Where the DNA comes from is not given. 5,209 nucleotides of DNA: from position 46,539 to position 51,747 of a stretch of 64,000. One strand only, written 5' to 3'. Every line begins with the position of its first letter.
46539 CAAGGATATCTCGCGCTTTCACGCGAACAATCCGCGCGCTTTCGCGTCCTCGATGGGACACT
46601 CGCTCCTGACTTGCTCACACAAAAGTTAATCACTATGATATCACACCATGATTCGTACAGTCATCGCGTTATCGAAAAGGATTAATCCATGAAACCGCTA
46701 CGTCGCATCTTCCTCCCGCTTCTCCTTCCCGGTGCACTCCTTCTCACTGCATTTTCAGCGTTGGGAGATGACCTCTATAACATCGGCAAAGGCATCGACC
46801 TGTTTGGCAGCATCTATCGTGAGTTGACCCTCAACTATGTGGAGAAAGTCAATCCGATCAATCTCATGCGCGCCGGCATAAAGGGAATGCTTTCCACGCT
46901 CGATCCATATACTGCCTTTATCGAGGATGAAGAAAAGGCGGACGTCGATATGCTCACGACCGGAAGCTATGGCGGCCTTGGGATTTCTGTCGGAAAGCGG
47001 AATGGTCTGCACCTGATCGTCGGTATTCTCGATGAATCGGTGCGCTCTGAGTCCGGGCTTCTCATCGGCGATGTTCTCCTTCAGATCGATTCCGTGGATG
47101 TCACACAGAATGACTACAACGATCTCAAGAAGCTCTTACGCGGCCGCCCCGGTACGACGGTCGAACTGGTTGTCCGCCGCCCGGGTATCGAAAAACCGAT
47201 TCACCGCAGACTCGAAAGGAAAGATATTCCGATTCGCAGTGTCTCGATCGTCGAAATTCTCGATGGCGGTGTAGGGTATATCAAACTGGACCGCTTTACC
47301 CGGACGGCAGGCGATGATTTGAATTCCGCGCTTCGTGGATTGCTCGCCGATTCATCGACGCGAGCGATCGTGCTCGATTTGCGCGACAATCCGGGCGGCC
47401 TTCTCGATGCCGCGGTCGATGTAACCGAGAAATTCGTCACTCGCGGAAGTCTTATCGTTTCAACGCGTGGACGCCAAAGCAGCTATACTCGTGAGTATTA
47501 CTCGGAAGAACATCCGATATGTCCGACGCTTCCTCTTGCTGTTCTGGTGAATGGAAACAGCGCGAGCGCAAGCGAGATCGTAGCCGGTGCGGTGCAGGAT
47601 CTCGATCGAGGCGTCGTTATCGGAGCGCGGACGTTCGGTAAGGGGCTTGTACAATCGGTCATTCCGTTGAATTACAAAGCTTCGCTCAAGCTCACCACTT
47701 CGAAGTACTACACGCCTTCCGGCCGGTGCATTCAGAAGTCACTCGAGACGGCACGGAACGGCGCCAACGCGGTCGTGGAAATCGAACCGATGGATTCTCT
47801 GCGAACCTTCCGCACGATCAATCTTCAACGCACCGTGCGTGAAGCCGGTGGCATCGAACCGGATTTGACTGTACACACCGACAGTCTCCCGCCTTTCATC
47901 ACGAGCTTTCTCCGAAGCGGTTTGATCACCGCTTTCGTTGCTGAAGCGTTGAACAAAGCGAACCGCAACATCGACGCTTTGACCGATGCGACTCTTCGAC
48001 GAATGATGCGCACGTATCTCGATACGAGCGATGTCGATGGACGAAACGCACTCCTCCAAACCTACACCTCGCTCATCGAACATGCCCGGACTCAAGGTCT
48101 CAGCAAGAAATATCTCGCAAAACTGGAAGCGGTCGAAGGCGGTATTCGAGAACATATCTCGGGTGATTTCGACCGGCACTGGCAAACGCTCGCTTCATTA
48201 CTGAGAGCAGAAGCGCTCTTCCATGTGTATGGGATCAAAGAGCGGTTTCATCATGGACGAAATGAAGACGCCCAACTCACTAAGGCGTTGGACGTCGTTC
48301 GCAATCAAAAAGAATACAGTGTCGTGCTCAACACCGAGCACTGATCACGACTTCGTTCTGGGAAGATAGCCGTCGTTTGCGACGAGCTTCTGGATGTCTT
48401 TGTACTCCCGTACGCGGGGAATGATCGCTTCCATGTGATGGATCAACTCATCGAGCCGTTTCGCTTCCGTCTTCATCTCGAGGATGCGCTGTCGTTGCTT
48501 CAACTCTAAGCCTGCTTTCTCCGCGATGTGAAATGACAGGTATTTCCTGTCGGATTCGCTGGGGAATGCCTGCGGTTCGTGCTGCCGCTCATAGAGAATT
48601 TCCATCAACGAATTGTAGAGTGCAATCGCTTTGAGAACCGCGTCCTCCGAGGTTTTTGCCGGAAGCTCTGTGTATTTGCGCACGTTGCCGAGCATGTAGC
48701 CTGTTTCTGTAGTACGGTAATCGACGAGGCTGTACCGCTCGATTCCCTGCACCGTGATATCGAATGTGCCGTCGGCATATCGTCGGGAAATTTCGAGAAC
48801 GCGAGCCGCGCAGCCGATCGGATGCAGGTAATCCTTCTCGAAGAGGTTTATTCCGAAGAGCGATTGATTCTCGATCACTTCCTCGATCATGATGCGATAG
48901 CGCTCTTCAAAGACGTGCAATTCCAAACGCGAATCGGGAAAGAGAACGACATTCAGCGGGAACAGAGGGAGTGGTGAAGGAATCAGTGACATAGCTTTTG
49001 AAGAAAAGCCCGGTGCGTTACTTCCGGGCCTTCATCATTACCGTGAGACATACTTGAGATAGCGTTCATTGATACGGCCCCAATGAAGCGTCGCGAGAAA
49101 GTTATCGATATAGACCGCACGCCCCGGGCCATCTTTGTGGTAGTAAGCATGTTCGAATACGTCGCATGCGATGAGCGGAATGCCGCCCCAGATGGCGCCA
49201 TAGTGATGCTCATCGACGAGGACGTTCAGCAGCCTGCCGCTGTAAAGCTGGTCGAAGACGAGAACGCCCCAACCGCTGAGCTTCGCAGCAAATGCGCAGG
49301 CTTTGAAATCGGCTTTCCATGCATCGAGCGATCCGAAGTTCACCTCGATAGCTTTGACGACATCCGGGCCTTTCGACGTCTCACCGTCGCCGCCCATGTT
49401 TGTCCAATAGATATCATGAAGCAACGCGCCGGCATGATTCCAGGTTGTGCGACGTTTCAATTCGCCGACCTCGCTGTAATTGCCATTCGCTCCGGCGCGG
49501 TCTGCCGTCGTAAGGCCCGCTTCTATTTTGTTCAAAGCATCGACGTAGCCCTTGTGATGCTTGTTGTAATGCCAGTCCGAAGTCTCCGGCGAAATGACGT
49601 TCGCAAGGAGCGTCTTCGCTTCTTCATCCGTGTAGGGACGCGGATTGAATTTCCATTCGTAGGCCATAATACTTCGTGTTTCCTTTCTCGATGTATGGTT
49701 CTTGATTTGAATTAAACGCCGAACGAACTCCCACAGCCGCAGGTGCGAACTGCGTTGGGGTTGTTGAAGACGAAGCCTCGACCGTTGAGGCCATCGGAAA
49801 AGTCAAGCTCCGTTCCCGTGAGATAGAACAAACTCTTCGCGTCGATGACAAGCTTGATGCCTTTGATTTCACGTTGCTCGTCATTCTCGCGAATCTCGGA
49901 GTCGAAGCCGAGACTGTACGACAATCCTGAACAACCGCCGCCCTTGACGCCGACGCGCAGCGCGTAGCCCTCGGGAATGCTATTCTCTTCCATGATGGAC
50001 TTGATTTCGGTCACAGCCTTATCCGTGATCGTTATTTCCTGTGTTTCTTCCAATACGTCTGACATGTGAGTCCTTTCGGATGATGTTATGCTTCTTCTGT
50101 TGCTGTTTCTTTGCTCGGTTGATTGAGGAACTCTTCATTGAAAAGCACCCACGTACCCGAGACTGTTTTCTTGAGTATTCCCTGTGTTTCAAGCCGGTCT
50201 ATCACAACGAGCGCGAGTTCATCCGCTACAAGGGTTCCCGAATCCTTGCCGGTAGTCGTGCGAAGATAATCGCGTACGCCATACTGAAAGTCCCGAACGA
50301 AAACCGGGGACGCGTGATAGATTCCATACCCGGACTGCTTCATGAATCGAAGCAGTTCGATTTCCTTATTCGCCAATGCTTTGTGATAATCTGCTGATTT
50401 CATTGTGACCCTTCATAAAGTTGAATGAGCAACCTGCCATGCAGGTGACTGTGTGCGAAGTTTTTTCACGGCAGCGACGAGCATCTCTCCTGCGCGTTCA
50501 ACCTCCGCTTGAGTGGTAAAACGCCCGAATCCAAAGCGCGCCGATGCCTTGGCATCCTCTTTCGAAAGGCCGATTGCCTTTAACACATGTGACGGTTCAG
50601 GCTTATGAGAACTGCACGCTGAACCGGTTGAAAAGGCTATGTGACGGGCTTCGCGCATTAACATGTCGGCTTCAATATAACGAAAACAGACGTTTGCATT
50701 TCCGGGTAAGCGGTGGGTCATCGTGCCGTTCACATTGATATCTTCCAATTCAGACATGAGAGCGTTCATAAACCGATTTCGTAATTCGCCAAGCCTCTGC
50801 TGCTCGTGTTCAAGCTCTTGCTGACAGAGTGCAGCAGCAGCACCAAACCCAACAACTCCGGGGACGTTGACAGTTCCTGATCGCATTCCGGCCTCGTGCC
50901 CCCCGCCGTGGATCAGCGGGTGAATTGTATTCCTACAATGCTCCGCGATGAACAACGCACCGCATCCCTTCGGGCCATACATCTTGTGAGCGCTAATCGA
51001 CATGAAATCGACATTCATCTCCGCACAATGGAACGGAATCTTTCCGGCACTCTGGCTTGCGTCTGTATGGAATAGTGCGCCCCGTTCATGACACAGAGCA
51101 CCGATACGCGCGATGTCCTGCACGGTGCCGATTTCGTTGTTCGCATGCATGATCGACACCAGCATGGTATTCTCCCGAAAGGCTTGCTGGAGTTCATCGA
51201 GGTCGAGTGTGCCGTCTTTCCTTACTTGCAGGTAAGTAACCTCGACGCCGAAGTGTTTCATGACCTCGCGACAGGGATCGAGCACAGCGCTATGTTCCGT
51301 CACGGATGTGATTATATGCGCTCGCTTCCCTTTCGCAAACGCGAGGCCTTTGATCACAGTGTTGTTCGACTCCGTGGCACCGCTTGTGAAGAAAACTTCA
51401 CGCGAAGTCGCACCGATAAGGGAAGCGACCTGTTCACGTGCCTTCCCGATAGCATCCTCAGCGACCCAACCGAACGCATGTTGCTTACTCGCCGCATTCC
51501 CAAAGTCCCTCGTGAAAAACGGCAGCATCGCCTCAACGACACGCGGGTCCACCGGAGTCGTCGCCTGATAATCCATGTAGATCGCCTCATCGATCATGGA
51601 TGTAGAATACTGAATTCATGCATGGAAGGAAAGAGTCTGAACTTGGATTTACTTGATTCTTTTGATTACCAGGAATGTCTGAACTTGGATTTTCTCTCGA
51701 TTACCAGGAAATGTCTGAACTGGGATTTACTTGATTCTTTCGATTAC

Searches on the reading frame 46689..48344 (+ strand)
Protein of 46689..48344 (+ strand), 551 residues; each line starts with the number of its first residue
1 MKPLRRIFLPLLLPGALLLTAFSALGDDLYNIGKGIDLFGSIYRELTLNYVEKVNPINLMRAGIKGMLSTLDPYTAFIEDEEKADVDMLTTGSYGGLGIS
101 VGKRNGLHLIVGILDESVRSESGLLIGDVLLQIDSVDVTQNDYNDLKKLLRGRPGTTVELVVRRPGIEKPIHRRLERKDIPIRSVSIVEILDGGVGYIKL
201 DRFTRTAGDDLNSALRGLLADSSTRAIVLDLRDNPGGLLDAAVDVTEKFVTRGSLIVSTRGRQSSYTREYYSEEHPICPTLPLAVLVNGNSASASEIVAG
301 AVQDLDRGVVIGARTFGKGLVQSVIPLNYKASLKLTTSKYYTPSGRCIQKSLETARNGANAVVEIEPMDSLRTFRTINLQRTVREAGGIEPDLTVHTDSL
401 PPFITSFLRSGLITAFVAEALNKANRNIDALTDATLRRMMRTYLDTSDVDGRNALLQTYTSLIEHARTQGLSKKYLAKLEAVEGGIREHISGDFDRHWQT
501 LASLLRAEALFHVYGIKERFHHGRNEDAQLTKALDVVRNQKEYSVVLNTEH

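Call 20: search_protein_families(library=pfam, proteins=[window:46689-48344:+])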
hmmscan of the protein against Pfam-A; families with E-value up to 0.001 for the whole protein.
window:46689-48344:+ (551 aa): 4 families
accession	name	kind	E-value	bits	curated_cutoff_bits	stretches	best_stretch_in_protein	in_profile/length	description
PF03572.23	Peptidase_S41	-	1.6e-48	164.8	24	1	195-350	2-156/165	Peptidase family S41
PF17820.7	PDZ_6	-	4.1e-07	30.1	27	1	122-164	14-54/54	PDZ domain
PF13180.12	PDZ_2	-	4.9e-06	27.2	27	1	95-168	1-73/80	PDZ domain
PF22694.1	CtpB_N-like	-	5.7e-05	23.9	27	1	42-81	44-84/85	Activating protease CtpB N-terminal domain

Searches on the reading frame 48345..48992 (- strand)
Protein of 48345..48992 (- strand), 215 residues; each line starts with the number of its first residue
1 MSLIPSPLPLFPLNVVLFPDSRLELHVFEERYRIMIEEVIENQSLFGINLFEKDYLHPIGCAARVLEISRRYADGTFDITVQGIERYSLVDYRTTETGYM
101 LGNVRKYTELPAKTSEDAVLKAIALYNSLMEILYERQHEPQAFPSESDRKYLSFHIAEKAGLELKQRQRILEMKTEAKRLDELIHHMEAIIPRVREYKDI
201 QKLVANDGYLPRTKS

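Call 20: search_protein_families(library=pfam, proteins=[window:48345-48992:-])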
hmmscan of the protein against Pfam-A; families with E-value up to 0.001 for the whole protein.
window:48345-48992:- (215 aa): 1 family
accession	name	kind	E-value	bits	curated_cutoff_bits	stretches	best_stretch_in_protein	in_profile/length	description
PF02190.22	LON_substr_bdg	-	1.9e-27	97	28.7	1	8-188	2-199/200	ATP-dependent protease La (LON) substrate-binding domain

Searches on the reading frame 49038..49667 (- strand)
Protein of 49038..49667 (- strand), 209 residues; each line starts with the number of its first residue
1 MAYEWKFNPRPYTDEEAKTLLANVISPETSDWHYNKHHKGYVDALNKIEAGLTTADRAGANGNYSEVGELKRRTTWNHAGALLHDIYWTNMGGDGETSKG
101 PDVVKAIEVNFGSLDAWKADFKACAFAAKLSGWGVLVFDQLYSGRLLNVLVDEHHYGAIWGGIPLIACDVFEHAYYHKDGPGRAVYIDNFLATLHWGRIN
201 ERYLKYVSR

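Call 20: search_protein_families(library=pfam, proteins=[window:49038-49667:-])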
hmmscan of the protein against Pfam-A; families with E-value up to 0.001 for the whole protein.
window:49038-49667:- (209 aa): 2 families
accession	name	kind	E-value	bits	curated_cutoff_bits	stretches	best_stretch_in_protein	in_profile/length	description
PF02777.23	Sod_Fe_C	-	1.7e-21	76.6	20.9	1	102-202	4-102/102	Iron/manganese superoxide dismutases, C-terminal domain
PF00081.27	Sod_Fe_N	-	2.1e-15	57.4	27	1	20-91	13-81/82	Iron/manganese superoxide dismutases, alpha-hairpin domain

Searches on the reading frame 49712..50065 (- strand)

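Call 20: search_protein_families(library=pfam, proteins=[window:49712-50065:-])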
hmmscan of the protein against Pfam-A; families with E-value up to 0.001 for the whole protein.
window:49712-50065:- (117 aa): 1 family
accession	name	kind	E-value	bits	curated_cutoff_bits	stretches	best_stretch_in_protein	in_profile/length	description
PF01521.26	Fe-S_biosyn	-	3.7e-20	72.6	26.3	1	10-112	2-109/110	Iron-sulphur cluster biosynthesis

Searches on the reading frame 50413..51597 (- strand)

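Call 20: search_protein_families(library=pfam, proteins=[window:50413-51597:-])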
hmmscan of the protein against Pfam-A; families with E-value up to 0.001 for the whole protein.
window:50413-51597:- (394 aa): 3 families
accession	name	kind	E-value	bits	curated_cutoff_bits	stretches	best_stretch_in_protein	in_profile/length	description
PF00266.25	Aminotran_5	-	1.4e-88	297.8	21.5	1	6-368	1-370/371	Aminotransferase class-V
PF01212.27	Beta_elim_lyase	-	8.4e-08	32.3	27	1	52-206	36-200/288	Beta-eliminating lyase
PF01053.26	Cys_Met_Meta_PP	-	1.5e-07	30.8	27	1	55-205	59-198/381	Cys/Met metabolism PLP-dependent enzyme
